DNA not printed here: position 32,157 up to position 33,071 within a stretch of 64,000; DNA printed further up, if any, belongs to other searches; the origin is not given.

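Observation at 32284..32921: KstR ortholog with canonical operators at two distant loci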

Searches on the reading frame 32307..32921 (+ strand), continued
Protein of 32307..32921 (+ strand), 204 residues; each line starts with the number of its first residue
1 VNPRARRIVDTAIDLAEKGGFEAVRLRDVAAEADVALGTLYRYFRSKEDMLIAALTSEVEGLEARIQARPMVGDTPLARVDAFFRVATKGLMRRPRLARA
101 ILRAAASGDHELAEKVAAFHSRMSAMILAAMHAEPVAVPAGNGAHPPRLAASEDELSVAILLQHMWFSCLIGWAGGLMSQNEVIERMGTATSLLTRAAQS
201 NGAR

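Call 70: fold_search(model_id=the predicted structure, library=pdb)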
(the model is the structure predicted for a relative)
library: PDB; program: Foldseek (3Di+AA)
matches with E <= 10: 828; with E <= 0.001: 103
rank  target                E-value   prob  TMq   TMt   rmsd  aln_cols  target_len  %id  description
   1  5cxg_D                8.3e-10  1.00  0.80  0.93   1.8       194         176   32  Crystal structure of Mycobacterium tuberculosis KstR in complex with PEG (released 2016-02-17)
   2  3mnl_B                1.5e-09  1.00  0.76  0.84   3.4       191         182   32  The crystal structure of KstR (Rv3574) from Mycobacterium tuberculosis H37Rv (released 2011-04-27)
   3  3mnl_A                2.9e-09  1.00  0.78  0.84   2.3       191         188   33  The crystal structure of KstR (Rv3574) from Mycobacterium tuberculosis H37Rv (released 2011-04-27)
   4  5ua2_A                3.2e-09  1.00  0.75  0.83   2.7       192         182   34  Mycobacterium tuberculosis KstR in complex with a 26-bp DNA operator (released 2017-12-20)
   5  5ua1_A                3.8e-09  1.00  0.73  0.84   2.4       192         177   33  Mycobacterium tuberculosis KstR in complex with a 18-bp DNA operator (released 2017-11-22)
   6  5fmp_B                4.6e-09  1.00  0.79  0.87   2.2       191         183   32  KstR, transcriptional repressor of cholesterol degradation in Mycobacterium tuberculosis, bound to the DNA operator (released 2016-11-23)
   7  5cw8_B                4.8e-09  1.00  0.72  0.80   2.9       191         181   34  Crystal structure of Mycobacterium tuberculosis KstR in complex with 3-oxo-4-cholesten-26-oyl-CoA (released 2016-02-17)
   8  5cxg_B                5.8e-09  1.00  0.80  0.88   2.0       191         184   32  Crystal structure of Mycobacterium tuberculosis KstR in complex with PEG (released 2016-02-17)
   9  5fmp_A                6.1e-09  1.00  0.79  0.87   2.2       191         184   32  KstR, transcriptional repressor of cholesterol degradation in Mycobacterium tuberculosis, bound to the DNA operator (released 2016-11-23)
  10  5aqc_B                6.4e-09  1.00  0.72  0.80   2.7       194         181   34  KstR, transcriptional repressor of cholesterol degradation in Mycobacterium tuberculosis, bound to the cholesterol coe (released 2016-10-05)
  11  5cxg_C                6.7e-09  1.00  0.76  0.84   3.4       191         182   32  Crystal structure of Mycobacterium tuberculosis KstR in complex with PEG (released 2016-02-17)
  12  5aqc_A                6.7e-09  1.00  0.74  0.81   3.6       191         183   32  KstR, transcriptional repressor of cholesterol degradation in Mycobacterium tuberculosis, bound to the cholesterol coe (released 2016-10-05)
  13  5cxg_A                7.7e-09  1.00  0.72  0.79   3.9       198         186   32  Crystal structure of Mycobacterium tuberculosis KstR in complex with PEG (released 2016-02-17)
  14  5ua1_B                9.2e-09  1.00  0.72  0.81   3.1       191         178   34  Mycobacterium tuberculosis KstR in complex with a 18-bp DNA operator (released 2017-11-22)
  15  5cxi_B                1.1e-08  1.00  0.71  0.81   2.8       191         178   34  Crystal structure of Mycobacterium tuberculosis KstR in complex with 3-oxo-23,24-bisnorchol-4-en-22-oyl-CoA (4-BNC-CoA (released 2016-02-17)
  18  3bjb_F                2.1e-07  1.00  0.74  0.82   3.2       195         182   26  Crystal structure of a TetR transcriptional regulator from Rhodococcus sp. RHA1 (released 2007-12-18)
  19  3bjb_B                3.1e-07  1.00  0.75  0.83   2.9       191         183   25  Crystal structure of a TetR transcriptional regulator from Rhodococcus sp. RHA1 (released 2007-12-18)
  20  3bjb_A                3.1e-07  1.00  0.70  0.80   3.6       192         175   26  Crystal structure of a TetR transcriptional regulator from Rhodococcus sp. RHA1 (released 2007-12-18)
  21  3bjb_E                1.6e-06  1.00  0.70  0.77   3.2       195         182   27  Crystal structure of a TetR transcriptional regulator from Rhodococcus sp. RHA1 (released 2007-12-18)
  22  3bjb_C                3.8e-06  1.00  0.70  0.80   3.7       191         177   25  Crystal structure of a TetR transcriptional regulator from Rhodococcus sp. RHA1 (released 2007-12-18)
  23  3bjb_D                5.7e-06  1.00  0.68  0.79   3.4       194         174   26  Crystal structure of a TetR transcriptional regulator from Rhodococcus sp. RHA1 (released 2007-12-18)
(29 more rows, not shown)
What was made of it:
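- On KstR (cholesterol catabolism repressor; NCBIfam NF033703, Rv3574 orthologue group): The Foldseek top 17 are all KstR, with TMt 0.79-0.93 (call 70).
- Closest known: PsrA. Different: The fold match is poorer, with TM 0.5-0.7 (call 70).
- The top 17 fold matches are all KstR structures; after a Rhodococcus TetR of unknown function (3bjb) come the acyl-CoA-binding repressors FadR and FasR (call 70). After KstR and one uncharacterised Rhodococcus TetR, the next fold matches are the acyl-CoA-binding repressors FadR and FasR (call 70).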
